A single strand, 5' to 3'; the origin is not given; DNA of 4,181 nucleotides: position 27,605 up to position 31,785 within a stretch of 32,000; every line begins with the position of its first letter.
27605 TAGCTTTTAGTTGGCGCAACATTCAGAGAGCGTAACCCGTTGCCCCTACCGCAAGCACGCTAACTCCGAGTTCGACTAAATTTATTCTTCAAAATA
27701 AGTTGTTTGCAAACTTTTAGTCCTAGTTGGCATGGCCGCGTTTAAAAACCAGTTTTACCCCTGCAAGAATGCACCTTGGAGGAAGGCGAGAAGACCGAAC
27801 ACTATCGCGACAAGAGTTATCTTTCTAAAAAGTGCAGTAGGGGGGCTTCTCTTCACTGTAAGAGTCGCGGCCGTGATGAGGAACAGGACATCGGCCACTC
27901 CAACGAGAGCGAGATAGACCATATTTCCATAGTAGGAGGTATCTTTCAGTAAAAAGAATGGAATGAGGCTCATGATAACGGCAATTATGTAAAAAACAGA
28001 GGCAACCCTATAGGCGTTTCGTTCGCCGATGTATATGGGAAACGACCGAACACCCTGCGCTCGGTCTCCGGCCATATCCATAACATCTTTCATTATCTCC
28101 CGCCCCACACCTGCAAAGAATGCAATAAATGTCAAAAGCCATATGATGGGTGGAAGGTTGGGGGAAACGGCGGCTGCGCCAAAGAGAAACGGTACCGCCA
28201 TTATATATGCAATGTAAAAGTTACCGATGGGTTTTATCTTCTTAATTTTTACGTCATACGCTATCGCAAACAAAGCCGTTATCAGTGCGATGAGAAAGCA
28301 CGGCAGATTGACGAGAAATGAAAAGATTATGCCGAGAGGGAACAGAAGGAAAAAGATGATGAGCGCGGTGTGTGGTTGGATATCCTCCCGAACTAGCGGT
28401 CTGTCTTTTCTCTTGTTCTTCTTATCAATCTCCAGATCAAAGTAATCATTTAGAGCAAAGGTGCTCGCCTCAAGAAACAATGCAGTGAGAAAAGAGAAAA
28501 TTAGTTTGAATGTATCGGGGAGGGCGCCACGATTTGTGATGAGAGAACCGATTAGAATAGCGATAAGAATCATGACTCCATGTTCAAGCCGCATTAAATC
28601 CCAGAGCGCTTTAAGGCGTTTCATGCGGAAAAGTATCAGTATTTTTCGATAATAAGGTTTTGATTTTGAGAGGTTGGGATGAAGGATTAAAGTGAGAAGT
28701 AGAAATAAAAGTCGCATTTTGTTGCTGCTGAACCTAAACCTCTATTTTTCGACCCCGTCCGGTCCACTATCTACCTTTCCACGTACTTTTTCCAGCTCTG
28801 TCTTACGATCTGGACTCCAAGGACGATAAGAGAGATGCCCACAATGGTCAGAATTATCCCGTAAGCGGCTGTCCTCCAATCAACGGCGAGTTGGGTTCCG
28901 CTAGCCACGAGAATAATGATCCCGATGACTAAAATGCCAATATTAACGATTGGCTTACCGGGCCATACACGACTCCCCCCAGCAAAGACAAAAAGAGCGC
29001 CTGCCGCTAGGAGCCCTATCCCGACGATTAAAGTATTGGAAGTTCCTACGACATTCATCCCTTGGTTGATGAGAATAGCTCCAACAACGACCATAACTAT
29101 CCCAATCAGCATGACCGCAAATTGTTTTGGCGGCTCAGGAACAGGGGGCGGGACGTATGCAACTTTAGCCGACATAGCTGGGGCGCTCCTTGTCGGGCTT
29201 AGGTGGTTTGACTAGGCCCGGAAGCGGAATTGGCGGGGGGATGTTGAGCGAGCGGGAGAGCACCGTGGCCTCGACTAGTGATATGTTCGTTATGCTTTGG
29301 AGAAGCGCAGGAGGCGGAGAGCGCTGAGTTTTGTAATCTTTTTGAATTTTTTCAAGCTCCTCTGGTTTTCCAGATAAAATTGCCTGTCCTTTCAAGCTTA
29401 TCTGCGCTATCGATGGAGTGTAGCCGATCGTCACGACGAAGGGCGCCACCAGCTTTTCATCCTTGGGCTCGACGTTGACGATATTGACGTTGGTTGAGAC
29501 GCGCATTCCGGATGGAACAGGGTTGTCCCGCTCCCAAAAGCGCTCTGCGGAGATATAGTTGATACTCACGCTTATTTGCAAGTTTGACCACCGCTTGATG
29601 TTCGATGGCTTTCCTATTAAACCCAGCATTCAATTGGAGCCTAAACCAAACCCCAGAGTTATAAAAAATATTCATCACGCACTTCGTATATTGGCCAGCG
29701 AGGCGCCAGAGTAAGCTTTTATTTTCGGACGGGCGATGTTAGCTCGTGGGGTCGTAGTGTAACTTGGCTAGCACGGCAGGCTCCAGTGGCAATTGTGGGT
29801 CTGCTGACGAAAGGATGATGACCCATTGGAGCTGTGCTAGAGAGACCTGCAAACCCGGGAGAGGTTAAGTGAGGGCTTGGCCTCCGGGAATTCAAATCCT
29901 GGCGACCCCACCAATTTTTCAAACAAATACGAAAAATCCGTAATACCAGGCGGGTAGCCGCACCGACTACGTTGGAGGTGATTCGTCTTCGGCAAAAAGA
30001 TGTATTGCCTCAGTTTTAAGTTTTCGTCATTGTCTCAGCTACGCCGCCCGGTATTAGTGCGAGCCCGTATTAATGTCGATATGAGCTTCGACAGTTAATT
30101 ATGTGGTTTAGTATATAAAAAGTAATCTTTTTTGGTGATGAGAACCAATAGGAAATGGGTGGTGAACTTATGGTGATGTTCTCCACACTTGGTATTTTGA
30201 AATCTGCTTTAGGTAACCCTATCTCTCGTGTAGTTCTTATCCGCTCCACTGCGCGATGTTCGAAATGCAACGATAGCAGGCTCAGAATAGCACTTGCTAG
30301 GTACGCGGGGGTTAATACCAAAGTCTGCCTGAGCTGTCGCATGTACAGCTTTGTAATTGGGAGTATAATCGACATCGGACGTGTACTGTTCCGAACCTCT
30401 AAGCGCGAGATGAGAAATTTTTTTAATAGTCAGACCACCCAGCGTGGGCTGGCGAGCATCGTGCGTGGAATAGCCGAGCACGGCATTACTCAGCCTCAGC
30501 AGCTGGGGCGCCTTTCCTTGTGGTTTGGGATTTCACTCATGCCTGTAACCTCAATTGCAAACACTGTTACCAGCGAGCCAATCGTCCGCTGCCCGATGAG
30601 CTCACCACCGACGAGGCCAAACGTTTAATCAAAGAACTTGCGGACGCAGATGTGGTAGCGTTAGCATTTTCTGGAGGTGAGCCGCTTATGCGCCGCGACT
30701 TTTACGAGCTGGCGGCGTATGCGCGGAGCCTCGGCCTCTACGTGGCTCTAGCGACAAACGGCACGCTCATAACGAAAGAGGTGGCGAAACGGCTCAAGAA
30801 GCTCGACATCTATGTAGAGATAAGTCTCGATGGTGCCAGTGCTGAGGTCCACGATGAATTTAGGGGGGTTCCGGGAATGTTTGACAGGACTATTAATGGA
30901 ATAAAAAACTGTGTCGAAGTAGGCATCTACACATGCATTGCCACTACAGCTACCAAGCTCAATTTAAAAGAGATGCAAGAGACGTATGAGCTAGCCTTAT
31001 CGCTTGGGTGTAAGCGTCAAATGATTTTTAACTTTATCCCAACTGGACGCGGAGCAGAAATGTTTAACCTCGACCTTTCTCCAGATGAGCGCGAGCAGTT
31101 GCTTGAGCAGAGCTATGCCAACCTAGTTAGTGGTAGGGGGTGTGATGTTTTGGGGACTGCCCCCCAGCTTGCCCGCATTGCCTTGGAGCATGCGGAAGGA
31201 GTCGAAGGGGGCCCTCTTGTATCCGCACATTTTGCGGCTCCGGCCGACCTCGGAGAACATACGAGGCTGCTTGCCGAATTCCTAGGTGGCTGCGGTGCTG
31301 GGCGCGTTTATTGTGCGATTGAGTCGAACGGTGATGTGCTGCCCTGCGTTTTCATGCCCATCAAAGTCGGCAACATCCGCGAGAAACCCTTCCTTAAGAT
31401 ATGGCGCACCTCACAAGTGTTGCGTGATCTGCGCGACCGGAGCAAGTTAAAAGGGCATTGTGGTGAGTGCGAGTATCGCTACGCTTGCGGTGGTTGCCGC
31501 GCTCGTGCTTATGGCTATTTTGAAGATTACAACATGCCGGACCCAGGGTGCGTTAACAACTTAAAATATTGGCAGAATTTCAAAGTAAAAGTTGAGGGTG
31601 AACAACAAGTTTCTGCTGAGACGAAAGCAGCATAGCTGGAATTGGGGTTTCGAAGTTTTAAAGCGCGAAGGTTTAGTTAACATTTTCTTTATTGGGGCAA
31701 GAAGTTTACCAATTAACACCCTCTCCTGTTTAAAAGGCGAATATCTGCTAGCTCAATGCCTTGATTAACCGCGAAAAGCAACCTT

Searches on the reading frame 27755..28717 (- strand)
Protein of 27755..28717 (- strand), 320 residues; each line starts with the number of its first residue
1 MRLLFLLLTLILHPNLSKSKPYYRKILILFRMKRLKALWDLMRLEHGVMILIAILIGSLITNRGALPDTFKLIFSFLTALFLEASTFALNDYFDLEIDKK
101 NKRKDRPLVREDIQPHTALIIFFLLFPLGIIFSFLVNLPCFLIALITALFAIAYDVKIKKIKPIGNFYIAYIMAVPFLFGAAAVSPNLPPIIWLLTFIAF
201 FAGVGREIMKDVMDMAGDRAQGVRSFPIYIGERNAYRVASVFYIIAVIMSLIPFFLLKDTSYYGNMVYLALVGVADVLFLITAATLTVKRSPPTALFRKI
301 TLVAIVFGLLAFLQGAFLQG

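Call 56: search_protein_families(library=ncbifam, proteins=[window:27755-28717:-], max_evalue=0.001)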
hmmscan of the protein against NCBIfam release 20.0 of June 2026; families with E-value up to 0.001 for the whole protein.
window:27755-28717:- (320 aa): 33 families (the best 25 are shown)
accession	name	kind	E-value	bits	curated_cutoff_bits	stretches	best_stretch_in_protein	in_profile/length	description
NF009523.0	PRK12884.1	equivalog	2.4e-78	263.2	269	1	33-317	2-278/279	prenyltransferase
NF009521.0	PRK12882.1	equivalog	3.3e-53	180.7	296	1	33-316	3-277/280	geranylgeranylglycerol-phosphate geranylgeranyltransferase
NF009522.0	PRK12883.1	equivalog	3.1e-39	135.2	353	1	35-319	3-277/279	geranylgeranylglycerol-phosphate geranylgeranyltransferase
TIGR01475.1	ubiA_other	subfamily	2.2e-26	93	180.8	1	35-275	2-239/282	UbiA-like polyprenyltransferase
NF009609.0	PRK13106.1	equivalog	2.1e-21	76.6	349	1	33-309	13-289/301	prenyltransferase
NF009513.0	PRK12872.1-3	equivalog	7.6e-21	74.9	288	1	40-289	23-271/293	prenyltransferase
NF005742.0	PRK07566.1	equivalog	3.1e-20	72.5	313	1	77-272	73-271/315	chlorophyll synthase ChlG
TIGR01473.1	cyoE_ctaB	equivalog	7.7e-18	65.2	210.3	1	36-294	1-257/281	heme o synthase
TIGR01476.1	chlor_syn_BchG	subfamily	1.2e-17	64.2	212.3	1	73-273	41-243/283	(bacterio)chlorophyll synthase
NF041585.1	MqnP_Cj_Hp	exception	1.3e-16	60.9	375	1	36-307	2-273/281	menaquinone biosynthesis prenyltransferase MqnP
NF009515.0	PRK12874.1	equivalog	1.9e-16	60.3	392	1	32-308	5-281/291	4-hydroxybenzoate polyprenyltransferase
NF035940.1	prenyl_rel_EboC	equivalog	2.2e-16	60.1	250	1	50-200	18-167/292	UbiA-like protein EboC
TIGR01474.1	ubiA_proteo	equivalog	3.9e-15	56.1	275.45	1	37-298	3-264/282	4-hydroxybenzoate octaprenyltransferase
NF009512.0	PRK12872.1-1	equivalog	5.3e-15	55.8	278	1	70-312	39-295/303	geranylgeranylglycerol-phosphate geranylgeranyltransferase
NF009532.0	PRK12895.1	equivalog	8.4e-14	51.7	414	1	35-307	3-272/286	prenyltransferase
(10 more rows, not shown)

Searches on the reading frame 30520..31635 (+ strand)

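Call 56: search_protein_families(library=ncbifam, proteins=[window:30520-31635:+], max_evalue=0.001)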
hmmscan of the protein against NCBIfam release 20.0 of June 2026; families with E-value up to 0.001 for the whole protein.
window:30520-31635:+ (371 aa): 86 families (the best 25 are shown)
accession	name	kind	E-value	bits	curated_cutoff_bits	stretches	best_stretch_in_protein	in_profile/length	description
TIGR04545.1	rSAM_ahbD_hemeb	equivalog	8.8e-90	301.5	500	1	2-346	3-337/339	heme b synthase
TIGR04055.1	rSAM_NirJ2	equivalog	1.3e-83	281.2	500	2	2-223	3-225/326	putative heme d1 biosynthesis radical SAM protein NirJ2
TIGR04053.2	TIGR04053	equivalog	2.1e-78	264.1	395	1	2-345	11-363/366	TIGR04053 family radical SAM/SPASM domain-containing protein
TIGR04054.1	rSAM_NirJ1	equivalog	1.2e-69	234.8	650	1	2-345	39-381/387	putative heme d1 biosynthesis radical SAM protein NirJ1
TIGR04347.1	pseudo_SAM_Halo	equivalog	2.2e-62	211.5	525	2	2-197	41-237/390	TIGR04347 family pseudo-SAM/SPASM protein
TIGR04546.1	rSAM_ahbC_deAc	equivalog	9.6e-62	209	650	1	1-345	41-384/390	12,18-didecarboxysiroheme deacetylase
TIGR04051.1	rSAM_NirJ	equivalog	3.5e-59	200.6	515.45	1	2-345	5-347/354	heme d1 biosynthesis radical SAM protein NirJ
TIGR04303.1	GeoRSP_rSAM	equivalog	1e-56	192.9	400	2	3-228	9-234/325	GeoRSP system radical SAM/SPASM protein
TIGR03962.1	mycofact_rSAM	equivalog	1.9e-56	191.7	265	2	1-193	14-207/339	mycofactocin radical SAM maturase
NF045574.1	sacti_mat_StsB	exception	4.4e-44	151.1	625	2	5-179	102-276/466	StsB family radical SAM/SPASM domain sactipeptide maturase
NF050035.1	rSAM_WgK_link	exception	5.9e-41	140.7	650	2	6-180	16-192/367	radical SAM/SPASM peptide maturase WgkB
TIGR04251.1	SCM_rSAM_ScmF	equivalog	2e-37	129.4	400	2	5-183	10-193/353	SynChlorMet cassette radical SAM/SPASM protein ScmF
TIGR04103.1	rSAM_nif11_3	equivalog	2.3e-35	122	725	1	2-336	8-335/412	nif11-class peptide radical SAM maturase 3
TIGR04250.1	SCM_rSAM_ScmE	equivalog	8.2e-35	120.4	400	2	4-160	8-166/358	SynChlorMet cassette radical SAM/SPASM protein ScmE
TIGR02109.1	PQQ_syn_pqqE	equivalog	2e-34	119.1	381.35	2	2-167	10-177/358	pyrroloquinoline quinone biosynthesis protein PqqE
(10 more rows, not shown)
